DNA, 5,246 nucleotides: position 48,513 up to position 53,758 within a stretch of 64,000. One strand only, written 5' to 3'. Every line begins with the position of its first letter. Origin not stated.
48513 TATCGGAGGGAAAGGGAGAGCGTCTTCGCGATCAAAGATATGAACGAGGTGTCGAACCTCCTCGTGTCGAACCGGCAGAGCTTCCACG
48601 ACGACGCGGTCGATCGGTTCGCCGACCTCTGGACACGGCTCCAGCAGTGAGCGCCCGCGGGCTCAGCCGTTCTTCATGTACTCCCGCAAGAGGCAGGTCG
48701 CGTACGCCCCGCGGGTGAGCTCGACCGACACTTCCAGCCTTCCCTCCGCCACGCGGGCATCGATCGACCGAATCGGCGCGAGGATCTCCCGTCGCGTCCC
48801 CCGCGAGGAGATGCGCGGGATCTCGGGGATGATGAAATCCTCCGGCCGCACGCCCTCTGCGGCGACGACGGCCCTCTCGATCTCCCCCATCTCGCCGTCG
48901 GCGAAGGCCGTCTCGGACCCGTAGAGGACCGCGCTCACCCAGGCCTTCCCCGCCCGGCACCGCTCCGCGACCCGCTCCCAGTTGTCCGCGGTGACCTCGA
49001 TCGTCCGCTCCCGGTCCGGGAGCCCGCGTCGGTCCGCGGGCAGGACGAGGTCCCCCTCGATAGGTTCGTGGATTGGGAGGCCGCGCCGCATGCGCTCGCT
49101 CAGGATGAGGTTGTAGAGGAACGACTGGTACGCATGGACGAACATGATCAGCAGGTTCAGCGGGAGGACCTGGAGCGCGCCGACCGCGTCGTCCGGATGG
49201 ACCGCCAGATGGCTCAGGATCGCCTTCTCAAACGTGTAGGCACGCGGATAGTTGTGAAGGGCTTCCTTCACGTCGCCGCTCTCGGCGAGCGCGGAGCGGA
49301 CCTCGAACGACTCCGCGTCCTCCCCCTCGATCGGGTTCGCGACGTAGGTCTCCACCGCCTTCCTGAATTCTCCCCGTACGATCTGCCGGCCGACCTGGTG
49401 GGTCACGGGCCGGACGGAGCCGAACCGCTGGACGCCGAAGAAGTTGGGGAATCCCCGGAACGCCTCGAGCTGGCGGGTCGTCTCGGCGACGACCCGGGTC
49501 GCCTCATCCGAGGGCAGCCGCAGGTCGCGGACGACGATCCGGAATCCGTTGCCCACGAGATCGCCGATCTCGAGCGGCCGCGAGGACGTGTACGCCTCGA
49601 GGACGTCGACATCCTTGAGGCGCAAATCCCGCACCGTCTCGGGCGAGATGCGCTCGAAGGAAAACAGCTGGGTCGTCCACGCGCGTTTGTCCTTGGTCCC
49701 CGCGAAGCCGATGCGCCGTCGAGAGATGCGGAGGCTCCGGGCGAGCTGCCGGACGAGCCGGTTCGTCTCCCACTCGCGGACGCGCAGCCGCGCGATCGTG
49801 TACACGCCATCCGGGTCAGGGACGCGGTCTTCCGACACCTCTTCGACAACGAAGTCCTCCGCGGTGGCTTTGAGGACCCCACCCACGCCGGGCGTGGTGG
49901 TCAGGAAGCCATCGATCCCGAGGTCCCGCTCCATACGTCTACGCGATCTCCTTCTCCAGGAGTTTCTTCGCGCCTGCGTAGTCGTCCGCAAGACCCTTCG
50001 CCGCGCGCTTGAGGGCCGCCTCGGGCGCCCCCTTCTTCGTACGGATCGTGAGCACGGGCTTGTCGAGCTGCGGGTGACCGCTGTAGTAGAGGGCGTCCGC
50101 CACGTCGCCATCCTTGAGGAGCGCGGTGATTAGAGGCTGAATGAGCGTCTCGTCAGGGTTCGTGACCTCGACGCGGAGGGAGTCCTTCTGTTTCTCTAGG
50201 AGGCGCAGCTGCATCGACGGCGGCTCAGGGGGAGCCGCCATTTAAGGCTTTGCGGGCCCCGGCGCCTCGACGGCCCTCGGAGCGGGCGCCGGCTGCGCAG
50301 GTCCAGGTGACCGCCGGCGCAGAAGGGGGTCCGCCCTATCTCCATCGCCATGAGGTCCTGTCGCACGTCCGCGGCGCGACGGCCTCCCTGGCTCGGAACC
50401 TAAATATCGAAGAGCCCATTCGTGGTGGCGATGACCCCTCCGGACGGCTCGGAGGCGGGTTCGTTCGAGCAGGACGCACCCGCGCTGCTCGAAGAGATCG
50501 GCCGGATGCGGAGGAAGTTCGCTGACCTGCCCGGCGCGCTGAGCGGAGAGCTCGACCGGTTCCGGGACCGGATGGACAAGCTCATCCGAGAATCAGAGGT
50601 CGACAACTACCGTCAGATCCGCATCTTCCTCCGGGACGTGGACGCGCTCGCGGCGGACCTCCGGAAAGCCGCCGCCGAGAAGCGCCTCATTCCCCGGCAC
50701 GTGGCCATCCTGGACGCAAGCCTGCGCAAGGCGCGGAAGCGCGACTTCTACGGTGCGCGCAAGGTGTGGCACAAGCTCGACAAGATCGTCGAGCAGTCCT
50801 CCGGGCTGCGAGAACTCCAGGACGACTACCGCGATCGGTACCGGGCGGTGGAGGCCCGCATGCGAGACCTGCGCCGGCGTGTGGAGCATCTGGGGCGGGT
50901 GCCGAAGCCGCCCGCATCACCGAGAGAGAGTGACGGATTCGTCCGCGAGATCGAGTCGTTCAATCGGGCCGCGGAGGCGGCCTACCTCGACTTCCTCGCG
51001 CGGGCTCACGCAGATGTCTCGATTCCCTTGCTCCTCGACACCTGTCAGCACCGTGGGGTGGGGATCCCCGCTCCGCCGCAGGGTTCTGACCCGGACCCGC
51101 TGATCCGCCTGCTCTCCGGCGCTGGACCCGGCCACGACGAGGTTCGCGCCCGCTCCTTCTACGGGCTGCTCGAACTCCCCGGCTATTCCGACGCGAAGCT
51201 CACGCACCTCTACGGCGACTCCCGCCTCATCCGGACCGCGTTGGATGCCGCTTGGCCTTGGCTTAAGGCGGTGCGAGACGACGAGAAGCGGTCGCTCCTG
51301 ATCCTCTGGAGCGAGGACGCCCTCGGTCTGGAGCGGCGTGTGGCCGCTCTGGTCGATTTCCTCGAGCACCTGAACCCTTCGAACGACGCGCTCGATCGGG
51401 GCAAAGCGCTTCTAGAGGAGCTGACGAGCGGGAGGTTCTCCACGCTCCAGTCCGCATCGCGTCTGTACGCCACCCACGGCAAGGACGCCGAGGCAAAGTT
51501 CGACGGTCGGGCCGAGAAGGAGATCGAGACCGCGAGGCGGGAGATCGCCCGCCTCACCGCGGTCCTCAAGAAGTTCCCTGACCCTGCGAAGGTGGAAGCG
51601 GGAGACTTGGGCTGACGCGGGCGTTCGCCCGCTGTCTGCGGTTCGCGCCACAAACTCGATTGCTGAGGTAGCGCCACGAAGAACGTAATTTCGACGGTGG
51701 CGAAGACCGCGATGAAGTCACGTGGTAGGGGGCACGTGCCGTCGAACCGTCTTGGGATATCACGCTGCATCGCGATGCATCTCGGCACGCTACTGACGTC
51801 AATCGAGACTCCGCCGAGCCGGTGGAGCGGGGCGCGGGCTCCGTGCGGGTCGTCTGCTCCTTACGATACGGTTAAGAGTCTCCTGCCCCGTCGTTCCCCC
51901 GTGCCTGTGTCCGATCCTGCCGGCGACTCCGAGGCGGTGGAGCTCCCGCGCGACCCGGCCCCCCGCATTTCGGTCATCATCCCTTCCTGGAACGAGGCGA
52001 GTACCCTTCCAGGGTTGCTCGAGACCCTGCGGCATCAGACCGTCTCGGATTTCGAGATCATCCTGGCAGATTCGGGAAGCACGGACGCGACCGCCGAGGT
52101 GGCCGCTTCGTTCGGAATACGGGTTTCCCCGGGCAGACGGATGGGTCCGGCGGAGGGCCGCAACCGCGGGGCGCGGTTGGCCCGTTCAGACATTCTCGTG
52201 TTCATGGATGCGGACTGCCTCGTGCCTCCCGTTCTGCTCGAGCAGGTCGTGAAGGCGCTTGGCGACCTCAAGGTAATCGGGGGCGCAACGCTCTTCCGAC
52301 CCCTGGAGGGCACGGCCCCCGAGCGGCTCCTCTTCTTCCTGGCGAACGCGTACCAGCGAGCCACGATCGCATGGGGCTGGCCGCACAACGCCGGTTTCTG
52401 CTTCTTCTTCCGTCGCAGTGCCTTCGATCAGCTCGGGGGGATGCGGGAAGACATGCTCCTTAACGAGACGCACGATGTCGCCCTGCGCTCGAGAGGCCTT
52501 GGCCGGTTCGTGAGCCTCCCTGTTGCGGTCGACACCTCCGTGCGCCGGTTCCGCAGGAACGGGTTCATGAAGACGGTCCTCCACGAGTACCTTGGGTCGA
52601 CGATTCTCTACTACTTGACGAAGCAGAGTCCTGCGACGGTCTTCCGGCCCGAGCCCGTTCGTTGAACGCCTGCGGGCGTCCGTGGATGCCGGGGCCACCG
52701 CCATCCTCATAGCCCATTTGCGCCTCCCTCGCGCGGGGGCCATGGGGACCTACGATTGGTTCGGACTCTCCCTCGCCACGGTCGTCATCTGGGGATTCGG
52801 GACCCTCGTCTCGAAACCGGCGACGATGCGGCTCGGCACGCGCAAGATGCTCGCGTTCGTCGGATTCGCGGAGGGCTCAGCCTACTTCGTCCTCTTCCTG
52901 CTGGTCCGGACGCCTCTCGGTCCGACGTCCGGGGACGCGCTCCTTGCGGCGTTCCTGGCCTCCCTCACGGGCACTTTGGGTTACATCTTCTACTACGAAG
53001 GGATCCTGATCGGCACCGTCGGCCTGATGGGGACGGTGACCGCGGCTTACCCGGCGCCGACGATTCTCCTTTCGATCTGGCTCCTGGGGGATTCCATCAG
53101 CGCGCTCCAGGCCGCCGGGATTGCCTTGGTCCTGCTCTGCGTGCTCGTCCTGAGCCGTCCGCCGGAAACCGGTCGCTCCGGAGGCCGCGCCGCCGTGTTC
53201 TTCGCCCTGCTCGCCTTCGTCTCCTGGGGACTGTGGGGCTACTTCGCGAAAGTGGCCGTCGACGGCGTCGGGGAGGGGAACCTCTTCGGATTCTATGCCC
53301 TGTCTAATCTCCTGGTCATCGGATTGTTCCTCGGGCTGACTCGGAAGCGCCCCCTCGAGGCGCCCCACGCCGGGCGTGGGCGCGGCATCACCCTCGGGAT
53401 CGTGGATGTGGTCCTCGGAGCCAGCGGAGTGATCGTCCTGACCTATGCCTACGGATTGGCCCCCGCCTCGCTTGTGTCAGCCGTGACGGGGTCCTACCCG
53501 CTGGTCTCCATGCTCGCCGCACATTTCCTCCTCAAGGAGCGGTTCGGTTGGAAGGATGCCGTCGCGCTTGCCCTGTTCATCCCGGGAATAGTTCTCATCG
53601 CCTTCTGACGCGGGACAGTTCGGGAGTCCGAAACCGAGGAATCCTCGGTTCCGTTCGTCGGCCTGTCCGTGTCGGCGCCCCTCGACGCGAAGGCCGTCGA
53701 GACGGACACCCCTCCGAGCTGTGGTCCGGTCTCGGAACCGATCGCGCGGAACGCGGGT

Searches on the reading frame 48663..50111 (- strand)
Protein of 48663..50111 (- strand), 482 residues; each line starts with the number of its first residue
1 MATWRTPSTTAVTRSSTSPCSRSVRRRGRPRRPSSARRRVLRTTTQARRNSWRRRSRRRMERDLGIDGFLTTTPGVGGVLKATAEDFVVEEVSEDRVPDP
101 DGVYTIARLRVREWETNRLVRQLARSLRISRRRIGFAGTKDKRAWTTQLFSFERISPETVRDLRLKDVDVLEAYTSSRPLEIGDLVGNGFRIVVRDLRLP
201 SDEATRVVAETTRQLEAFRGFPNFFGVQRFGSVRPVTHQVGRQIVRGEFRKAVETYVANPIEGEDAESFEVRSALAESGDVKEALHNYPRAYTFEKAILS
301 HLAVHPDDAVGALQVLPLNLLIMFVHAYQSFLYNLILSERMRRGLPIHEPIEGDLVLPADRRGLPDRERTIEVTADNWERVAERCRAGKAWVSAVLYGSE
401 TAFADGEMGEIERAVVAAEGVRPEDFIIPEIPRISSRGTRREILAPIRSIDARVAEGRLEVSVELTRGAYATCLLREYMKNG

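Call 7: search_protein_families(library=pfam, proteins=[window:48663-50111:-])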
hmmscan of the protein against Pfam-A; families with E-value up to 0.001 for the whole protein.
window:48663-50111:- (482 aa): 1 family
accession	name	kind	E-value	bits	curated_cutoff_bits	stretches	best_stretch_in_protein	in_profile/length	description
PF01142.23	TruD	-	3.7e-141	471.2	27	1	64-478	2-412/412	tRNA pseudouridine synthase D (TruD)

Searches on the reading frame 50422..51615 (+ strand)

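Call 7: search_protein_families(library=pfam, proteins=[window:50422-51615:+])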
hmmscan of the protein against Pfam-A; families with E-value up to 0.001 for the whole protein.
window:50422-51615:+ (397 aa): 1 family
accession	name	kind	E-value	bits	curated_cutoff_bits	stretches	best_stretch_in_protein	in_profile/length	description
PF23432.1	DUF7118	-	5.8e-12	45.9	27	1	73-382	60-357/357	Domain of unknown function (DUF7118)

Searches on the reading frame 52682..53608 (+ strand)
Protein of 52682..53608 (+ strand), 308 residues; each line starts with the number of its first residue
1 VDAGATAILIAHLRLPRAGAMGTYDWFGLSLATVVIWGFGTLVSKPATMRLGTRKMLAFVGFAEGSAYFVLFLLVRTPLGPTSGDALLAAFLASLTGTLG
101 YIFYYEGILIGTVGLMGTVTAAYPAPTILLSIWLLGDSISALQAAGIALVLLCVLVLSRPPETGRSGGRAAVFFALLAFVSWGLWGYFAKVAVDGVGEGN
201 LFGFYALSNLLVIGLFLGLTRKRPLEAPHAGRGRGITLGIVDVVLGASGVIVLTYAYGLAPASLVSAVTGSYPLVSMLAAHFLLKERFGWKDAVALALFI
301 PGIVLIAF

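Call 7: search_protein_families(library=pfam, proteins=[window:52682-53608:+])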
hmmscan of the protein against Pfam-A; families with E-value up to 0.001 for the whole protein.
window:52682-53608:+ (308 aa): 1 family
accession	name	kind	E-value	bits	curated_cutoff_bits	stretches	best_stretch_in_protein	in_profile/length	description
PF00892.27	EamA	-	1.2e-25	90.9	28.2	2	171-307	3-134/135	EamA-like transporter family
